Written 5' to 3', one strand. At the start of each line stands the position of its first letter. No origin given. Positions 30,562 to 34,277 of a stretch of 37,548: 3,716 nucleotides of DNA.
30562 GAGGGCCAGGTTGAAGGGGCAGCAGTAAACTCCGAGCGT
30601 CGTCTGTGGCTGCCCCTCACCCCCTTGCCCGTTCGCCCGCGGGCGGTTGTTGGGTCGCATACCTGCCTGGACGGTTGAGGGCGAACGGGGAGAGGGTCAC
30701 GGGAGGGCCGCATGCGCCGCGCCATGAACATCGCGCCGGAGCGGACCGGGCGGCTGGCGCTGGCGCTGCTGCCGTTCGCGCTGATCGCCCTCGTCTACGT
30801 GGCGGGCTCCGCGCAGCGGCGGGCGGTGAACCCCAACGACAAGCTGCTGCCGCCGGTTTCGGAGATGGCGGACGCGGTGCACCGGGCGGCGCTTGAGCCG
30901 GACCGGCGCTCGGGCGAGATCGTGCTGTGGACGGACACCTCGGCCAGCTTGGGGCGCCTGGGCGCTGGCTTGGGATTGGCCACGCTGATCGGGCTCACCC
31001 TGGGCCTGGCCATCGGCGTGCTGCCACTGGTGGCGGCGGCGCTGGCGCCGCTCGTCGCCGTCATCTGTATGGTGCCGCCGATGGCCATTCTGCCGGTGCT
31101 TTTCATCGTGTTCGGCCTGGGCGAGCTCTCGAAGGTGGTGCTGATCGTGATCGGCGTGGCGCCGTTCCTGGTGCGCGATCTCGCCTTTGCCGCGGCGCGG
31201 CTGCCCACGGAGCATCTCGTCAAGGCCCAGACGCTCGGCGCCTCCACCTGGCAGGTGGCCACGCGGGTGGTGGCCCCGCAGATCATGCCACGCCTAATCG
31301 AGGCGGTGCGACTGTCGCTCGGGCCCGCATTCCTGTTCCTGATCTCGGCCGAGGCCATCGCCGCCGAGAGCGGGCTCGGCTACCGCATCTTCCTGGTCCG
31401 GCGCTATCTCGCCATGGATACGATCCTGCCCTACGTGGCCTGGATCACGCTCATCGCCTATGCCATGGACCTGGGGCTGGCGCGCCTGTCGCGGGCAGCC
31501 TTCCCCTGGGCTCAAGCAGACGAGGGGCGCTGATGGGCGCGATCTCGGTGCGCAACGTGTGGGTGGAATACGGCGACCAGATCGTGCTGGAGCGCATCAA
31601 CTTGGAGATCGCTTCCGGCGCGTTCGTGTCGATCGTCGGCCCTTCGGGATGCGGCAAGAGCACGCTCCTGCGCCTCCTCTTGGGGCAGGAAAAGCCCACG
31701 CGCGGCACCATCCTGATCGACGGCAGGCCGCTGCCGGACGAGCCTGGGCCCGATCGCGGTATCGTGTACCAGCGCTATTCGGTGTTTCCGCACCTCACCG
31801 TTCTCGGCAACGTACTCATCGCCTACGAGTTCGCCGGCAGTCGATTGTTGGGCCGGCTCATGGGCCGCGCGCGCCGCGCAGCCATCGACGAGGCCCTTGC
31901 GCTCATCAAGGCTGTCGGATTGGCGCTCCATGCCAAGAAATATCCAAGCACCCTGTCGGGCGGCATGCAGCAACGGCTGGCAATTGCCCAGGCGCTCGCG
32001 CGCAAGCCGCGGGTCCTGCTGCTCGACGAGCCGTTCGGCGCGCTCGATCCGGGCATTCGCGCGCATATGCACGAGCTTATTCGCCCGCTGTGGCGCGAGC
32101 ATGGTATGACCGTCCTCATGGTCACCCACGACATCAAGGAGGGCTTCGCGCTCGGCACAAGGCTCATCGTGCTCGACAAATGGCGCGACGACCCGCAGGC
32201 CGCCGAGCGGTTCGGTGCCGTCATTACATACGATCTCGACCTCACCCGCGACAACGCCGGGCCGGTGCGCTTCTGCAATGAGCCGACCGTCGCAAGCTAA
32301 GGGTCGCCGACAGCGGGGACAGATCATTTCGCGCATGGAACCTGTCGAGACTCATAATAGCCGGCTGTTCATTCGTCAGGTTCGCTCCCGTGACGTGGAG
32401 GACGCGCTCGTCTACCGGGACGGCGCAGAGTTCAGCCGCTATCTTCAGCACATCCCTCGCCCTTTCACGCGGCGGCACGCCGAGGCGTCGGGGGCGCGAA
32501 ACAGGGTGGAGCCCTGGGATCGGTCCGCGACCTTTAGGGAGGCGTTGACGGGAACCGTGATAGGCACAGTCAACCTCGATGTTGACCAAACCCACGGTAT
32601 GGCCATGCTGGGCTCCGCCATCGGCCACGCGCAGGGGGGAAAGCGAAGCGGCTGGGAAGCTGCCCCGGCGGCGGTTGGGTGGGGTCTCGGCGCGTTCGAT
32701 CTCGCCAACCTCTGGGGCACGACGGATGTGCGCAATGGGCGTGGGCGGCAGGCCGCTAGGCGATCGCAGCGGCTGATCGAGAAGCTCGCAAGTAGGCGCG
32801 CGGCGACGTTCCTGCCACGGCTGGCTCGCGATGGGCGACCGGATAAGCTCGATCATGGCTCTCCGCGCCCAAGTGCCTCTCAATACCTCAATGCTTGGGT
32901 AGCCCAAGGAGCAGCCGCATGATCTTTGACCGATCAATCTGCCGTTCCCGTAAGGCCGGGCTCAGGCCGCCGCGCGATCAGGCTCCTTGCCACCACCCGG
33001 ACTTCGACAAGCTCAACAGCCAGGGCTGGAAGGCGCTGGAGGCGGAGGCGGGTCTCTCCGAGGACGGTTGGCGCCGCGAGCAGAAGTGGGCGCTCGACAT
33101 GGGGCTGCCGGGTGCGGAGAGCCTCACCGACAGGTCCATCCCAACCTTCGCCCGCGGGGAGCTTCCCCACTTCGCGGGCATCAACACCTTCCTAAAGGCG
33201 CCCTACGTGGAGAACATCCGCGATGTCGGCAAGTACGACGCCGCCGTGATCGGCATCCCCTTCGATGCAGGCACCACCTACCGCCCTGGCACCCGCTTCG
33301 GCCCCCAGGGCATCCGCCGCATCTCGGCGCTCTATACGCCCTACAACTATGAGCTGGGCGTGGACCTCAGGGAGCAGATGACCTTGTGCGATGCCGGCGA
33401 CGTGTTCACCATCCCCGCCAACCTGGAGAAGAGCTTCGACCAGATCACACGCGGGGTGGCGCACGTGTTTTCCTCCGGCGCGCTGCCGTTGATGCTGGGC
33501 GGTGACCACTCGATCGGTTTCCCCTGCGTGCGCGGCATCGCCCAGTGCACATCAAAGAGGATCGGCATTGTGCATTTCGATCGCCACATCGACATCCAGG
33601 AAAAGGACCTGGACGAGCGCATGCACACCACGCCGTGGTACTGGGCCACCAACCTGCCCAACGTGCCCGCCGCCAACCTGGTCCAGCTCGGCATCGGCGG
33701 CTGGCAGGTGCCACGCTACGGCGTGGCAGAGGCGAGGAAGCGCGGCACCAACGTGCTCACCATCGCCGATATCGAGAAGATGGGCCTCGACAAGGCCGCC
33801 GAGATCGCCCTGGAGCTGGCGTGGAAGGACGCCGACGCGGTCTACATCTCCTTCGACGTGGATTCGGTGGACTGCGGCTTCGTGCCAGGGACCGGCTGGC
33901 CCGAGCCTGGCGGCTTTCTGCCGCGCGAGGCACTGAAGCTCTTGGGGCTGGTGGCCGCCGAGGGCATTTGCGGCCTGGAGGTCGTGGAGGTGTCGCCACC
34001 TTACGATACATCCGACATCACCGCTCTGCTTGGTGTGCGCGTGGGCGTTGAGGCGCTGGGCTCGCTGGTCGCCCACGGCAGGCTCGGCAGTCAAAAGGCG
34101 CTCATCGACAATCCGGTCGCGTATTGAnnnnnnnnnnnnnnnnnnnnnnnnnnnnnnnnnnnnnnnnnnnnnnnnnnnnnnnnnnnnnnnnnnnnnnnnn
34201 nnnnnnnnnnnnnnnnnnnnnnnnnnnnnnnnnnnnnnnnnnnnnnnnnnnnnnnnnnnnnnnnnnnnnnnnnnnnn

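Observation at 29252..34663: Riboswitch-gated guanidine uptake and hydrolysis module with unconventional accessory genes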

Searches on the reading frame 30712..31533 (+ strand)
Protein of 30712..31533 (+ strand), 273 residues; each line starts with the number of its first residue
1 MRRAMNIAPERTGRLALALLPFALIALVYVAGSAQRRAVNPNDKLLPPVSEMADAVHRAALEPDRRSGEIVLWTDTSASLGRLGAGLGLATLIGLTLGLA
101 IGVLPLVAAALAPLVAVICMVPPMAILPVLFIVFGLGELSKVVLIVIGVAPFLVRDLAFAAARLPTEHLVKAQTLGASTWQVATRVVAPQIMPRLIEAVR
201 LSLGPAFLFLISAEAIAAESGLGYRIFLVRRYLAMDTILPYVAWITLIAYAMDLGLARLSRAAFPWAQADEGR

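Call 7: search_protein_families(library=pfam, proteins=[window:30712-31533:+], max_evalue=0.01)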
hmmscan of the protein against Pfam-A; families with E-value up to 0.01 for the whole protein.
window:30712-31533:+ (273 aa): 1 family
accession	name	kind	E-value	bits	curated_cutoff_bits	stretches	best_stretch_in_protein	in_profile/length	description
PF00528.27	BPD_transp_1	-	3.2e-16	60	26.4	1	94-250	1-165/184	Binding-protein-dependent transport system inner membrane component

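Call 8: search_protein_families(library=ncbifam, proteins=[window:30712-31533:+], max_evalue=0.01)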
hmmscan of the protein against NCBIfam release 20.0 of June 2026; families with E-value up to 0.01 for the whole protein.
window:30712-31533:+ (273 aa): 17 families
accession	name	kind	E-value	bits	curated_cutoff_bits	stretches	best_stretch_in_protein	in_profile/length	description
NF007545.0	PRK10160.1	equivalog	5.4e-33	114.6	342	1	68-267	72-271/275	taurine ABC transporter permease TauC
NF040733.1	ABC_perm_U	equivalog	3.6e-25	88.9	295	1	69-267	53-249/251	ABC transporter permease subunit SaoP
TIGR01183.1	ntrB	equivalog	5.1e-18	65.5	209.05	1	72-252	15-195/202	nitrate ABC transporter permease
NF008470.0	PRK11365.1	equivalog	5.7e-17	62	347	1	66-267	54-253/263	aliphatic sulfonate ABC transporter permease SsuC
NF008196.0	PRK10952.1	equivalog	1.3e-07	30.8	439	1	68-245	138-312/356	glycine betaine/L-proline ABC transporter permease ProW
TIGR03416.1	ABC_choXWV_perm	equivalog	1.2e-06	28.2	363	1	72-226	84-237/267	choline ABC transporter permease subunit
TIGR00969.1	3a0106s02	subfamily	2.4e-06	27.2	240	1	143-203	148-208/272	sulfate ABC transporter permease subunit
NF008208.0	PRK10971.1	equivalog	5.6e-06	26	415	1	143-203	145-205/277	sulfate/thiosulfate ABC transporter permease CysT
TIGR02139.1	permease_CysT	equivalog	2.2e-05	24.2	246.1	1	142-203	137-197/265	sulfate ABC transporter permease subunit CysT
NF007044.0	PRK09497.1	equivalog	2.4e-05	24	348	1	143-212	155-225/285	spermidine/putrescine ABC transporter permease PotB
NF011624.0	PRK15050.1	equivalog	4.3e-05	22.8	247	1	93-203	126-226/297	2-aminoethylphosphonate ABC transporter permease subunit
TIGR01097.1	PhnE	equivalog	4.6e-05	23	216.7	1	24-198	12-187/252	phosphonate ABC transporter, permease protein PhnE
TIGR02140.1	permease_CysW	equivalog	0.00038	20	329.1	1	131-198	124-189/261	sulfate ABC transporter permease subunit CysW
NF007738.0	PRK10417.1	equivalog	0.00057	19.5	335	1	17-209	13-206/277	nickel ABC transporter permease subunit NikC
NF008049.0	PRK10782.1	subfamily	0.00058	19.6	212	1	130-223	81-173/217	methionine ABC transporter permease MetI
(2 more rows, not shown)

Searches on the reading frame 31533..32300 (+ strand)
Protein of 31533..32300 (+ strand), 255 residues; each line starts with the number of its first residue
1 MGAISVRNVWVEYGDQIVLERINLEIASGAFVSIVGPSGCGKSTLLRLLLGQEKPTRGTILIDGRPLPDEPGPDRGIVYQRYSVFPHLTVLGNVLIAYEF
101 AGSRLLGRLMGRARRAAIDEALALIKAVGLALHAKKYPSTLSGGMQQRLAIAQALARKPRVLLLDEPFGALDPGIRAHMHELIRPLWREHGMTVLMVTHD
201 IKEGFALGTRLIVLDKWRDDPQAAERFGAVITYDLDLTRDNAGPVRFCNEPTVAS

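Call 7: search_protein_families(library=pfam, proteins=[window:31533-32300:+], max_evalue=0.01)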
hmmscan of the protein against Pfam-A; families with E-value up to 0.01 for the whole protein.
window:31533-32300:+ (255 aa): 10 families
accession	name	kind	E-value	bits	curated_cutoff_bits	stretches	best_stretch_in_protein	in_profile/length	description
PF00005.33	ABC_tran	-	3.5e-34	118.8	25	1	19-168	1-136/137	ABC transporter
PF13304.12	AAA_21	-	5.5e-09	36.9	27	1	138-200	235-299/304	AAA domain, putative AbiEii toxin, Type IV TA system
PF13401.12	AAA_22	-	1.2e-05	26.1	27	1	30-194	6-118/130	AAA domain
PF13191.12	AAA_16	-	0.00021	22.3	32.6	1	28-166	21-140/167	AAA ATPase domain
PF13521.12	AAA_28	-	0.00029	21.6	27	0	32-50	2-20/164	AAA domain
PF03193.22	RsgA_GTPase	-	0.00054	20.3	30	1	14-54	92-131/174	RsgA GTPase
PF09818.15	ABC_ATPase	-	0.0042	16.6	23.2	0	142-215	159-247/283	P-loop domain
PF13555.12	AAA_29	-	0.0057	16.8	27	0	29-49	23-46/61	P-loop containing region of AAA domain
PF13671.12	AAA_33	-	0.0075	17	27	0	34-54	4-24/143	AAA domain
PF02463.25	SMC_N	-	0.0075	16.2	40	0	29-47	24-42/220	RecF/RecN/SMC N terminal domain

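Call 8: search_protein_families(library=ncbifam, proteins=[window:31533-32300:+], max_evalue=0.01)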
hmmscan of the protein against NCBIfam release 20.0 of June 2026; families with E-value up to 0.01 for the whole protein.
window:31533-32300:+ (255 aa): 189 families (the best 25 are shown)
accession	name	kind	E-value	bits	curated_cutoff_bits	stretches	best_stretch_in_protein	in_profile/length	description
TIGR03265.1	PhnT2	equivalog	3.1e-57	194.4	457.7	1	3-216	4-210/353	putative 2-aminoethylphosphonate ABC transporter ATP-binding protein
TIGR01184.1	ntrCD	subfamily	4.8e-56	189.9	291.8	1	19-241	1-210/230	nitrate ABC transporter ATP-binding protein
NF008420.0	PRK11247.1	equivalog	2.6e-52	177.5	395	1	4-215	13-208/257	aliphatic sulfonates ABC transporter ATP-binding protein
NF006987.0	PRK09452.1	equivalog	4.3e-52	177.1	482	1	4-216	18-223/378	spermidine/putrescine ABC transporter ATP-binding protein PotA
TIGR00968.1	3a0106s01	subfamily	4.9e-52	176.8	342.75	1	4-216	1-206/237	sulfate ABC transporter ATP-binding protein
NF008421.0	PRK11248.1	equivalog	7.7e-51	173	357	1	5-215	3-203/255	taurine ABC transporter ATP-binding subunit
NF043075.1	MMSYN1_0197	equivalog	1.3e-50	172.3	550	1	4-216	3-208/341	spermidine/putrescine ABC transporter ATP-binding protein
NF008513.0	PRK11432.1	equivalog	5.4e-50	170.2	496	1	4-216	7-212/351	ferric ABC transporter ATP-binding protein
NF007027.0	PRK09493.1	equivalog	2.2e-49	168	379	1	4-218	2-213/240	glutamine ABC transporter ATP-binding protein GlnQ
NF040729.1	ABC_ATP_SaoA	equivalog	1.1e-48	165.9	360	1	16-216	18-208/248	ABC transporter ATP-binding protein SaoA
TIGR03258.1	PhnT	equivalog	1.7e-47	162.2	499.15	1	2-214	7-213/359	2-aminoethylphosphonate ABC transport system ATP-binding subunit PhnT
NF008653.0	PRK11650.1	subfamily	2.6e-47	161.6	432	1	1-216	1-210/357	sn-glycerol-3-phosphate ABC transporter ATP-binding protein UgpC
TIGR01186.1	proV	subfamily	7.2e-46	156.9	326.6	1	14-215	4-204/363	betaine/proline/choline family ABC transporter ATP-binding protein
NF008105.0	PRK10851.1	equivalog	2.8e-45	154.6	502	1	4-216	3-212/362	sulfate/thiosulfate ABC transporter ATP-binding protein CysA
TIGR01187.1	potA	subfamily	3.8e-45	154.4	355.6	1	34-216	1-176/325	polyamine ABC transporter ATP-binding protein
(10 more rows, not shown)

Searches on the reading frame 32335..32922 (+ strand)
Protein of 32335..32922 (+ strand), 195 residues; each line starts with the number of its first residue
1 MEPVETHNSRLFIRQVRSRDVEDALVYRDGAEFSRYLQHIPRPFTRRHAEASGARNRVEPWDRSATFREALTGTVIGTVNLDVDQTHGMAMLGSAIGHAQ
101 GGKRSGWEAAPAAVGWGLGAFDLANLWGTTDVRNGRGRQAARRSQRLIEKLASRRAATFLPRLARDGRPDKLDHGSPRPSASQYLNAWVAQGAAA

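Call 7: search_protein_families(library=pfam, proteins=[window:32335-32922:+], max_evalue=0.01)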
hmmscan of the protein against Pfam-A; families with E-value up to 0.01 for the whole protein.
window:32335-32922:+ (195 aa): 1 family
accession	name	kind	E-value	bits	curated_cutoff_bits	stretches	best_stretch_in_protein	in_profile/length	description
PF13302.13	Acetyltransf_3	-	2.5e-09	38.4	25.4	1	10-143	1-134/138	Acetyltransferase (GNAT) domain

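Call 8: search_protein_families(library=ncbifam, proteins=[window:32335-32922:+], max_evalue=0.01)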
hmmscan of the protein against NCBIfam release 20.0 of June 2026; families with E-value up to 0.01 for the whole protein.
window:32335-32922:+ (195 aa): 0 families

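Call 33: find_homologous_proteins(query=window:32335-32922:+, max_evalue=0.001)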
Query window:32335-32922:+ (195 aa): 16 proteins with E <= 0.001 among 569 candidates.
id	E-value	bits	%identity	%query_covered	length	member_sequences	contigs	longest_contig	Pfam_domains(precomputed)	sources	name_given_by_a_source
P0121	1.2e-124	432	100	100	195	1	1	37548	PF13302.14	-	-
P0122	1.9e-52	196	58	93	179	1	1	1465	PF13302.14,PF00583.32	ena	-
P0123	3.5e-49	185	56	91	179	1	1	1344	PF13302.14,PF00583.32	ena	-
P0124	8.8e-48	181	55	91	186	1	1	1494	PF13302.14,PF00583.32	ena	-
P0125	6.9e-47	178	56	90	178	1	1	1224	PF13302.14,PF00583.32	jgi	jgi:ribosomal-protein-alanine N-acetyltransferase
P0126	1.7e-46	177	55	91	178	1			PF13302.14,PF00583.32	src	-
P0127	3.0e-45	173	53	91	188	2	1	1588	PF13302.14,PF00583.32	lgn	-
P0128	1.4e-35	141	49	90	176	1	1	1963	PF13302.14,PF00583.32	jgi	-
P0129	5.1e-32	129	48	78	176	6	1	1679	PF13302.14,PF00583.32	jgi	jgi:ribosomal-protein-alanine N-acetyltransferase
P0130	6.5e-32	129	44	82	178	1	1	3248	PF13302.14,PF00583.32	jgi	jgi:ribosomal-protein-alanine N-acetyltransferase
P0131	9.9e-30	122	46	78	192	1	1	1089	PF13302.14,PF00583.32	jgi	jgi:[ribosomal protein S5]-alanine N-acetyltransferase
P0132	9.3e-29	119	46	75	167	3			PF13302.14,PF00583.32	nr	nr:GNAT family N-acetyltransferase [Myxococcota bacterium]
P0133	3.0e-28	117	44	81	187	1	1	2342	PF13302.14,PF00583.32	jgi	jgi:ribosomal-protein-alanine N-acetyltransferase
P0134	3.8e-27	113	46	71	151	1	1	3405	PF13302.14,PF00583.32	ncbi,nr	ncbi:MAG: GNAT family N-acetyltransferase [Deltaproteobacteria bacterium]|nr:GNAT family N-acetyltra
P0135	7.4e-27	113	43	76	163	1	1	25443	PF13302.14,PF00583.32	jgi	jgi:[ribosomal protein S5]-alanine N-acetyltransferase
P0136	9.6e-27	112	43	76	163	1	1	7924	PF13302.14,PF00583.32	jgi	jgi:[ribosomal protein S5]-alanine N-acetyltransferase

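Call 42: find_encoding_contigs(protein=P0122, flank=5000, max_places=2)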
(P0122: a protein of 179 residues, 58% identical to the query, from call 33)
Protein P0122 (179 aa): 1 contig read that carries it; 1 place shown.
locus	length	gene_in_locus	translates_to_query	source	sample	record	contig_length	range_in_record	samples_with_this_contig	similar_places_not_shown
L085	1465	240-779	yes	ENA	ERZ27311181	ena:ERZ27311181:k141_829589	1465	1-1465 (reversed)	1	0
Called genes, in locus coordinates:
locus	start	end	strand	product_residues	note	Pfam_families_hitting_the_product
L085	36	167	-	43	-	-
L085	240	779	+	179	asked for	PF13302:Acetyltransf_3, PF00583:Acetyltransf_1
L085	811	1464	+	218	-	?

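Call 43: find_encoding_contigs(protein=P0127, flank=5000, max_places=2)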
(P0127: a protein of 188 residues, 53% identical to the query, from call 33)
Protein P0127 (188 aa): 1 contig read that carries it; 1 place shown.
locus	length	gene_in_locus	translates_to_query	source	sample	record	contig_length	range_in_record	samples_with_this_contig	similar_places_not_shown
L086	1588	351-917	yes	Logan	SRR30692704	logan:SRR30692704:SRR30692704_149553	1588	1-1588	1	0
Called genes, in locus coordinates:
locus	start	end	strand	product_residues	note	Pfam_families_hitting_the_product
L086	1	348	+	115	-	?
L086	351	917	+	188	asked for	PF13302:Acetyltransf_3, PF00583:Acetyltransf_1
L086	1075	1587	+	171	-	?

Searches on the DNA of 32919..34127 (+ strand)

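Call 79: search_rna_families(sources=[L005, L008, L010, L013, L019, L032, L082], threshold=gathering)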
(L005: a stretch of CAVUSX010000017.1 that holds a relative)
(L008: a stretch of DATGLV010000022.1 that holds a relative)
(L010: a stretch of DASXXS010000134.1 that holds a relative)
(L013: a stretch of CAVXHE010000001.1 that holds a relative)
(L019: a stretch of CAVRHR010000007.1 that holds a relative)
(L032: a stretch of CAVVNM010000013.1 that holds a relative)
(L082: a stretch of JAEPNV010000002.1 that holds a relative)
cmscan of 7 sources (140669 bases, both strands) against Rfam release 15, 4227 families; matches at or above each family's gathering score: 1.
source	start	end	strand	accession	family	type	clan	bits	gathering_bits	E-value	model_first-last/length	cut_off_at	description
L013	176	464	-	RF02514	5_ureB_sRNA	Gene; sRNA;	-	133.8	40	8.4e-35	1-292/292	no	5' ureB small RNA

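Call 80: search_rna_families(sources=[L007, L014, L036, L056, L066, L068, L070, L099], threshold=gathering)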
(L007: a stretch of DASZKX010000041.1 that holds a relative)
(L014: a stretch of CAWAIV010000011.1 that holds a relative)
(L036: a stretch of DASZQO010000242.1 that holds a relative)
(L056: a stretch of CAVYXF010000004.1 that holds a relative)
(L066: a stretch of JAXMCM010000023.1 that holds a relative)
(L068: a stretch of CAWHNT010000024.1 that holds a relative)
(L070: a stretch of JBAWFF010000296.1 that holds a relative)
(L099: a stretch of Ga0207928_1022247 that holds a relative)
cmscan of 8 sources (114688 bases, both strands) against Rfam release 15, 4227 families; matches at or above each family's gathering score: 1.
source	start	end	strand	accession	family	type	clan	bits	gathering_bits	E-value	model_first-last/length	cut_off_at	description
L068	12099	12196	-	RF00435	ROSE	Cis-reg; thermoregulator;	-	72.6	45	1e-08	1-94/94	no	Repression of heat shock gene expression (ROSE) element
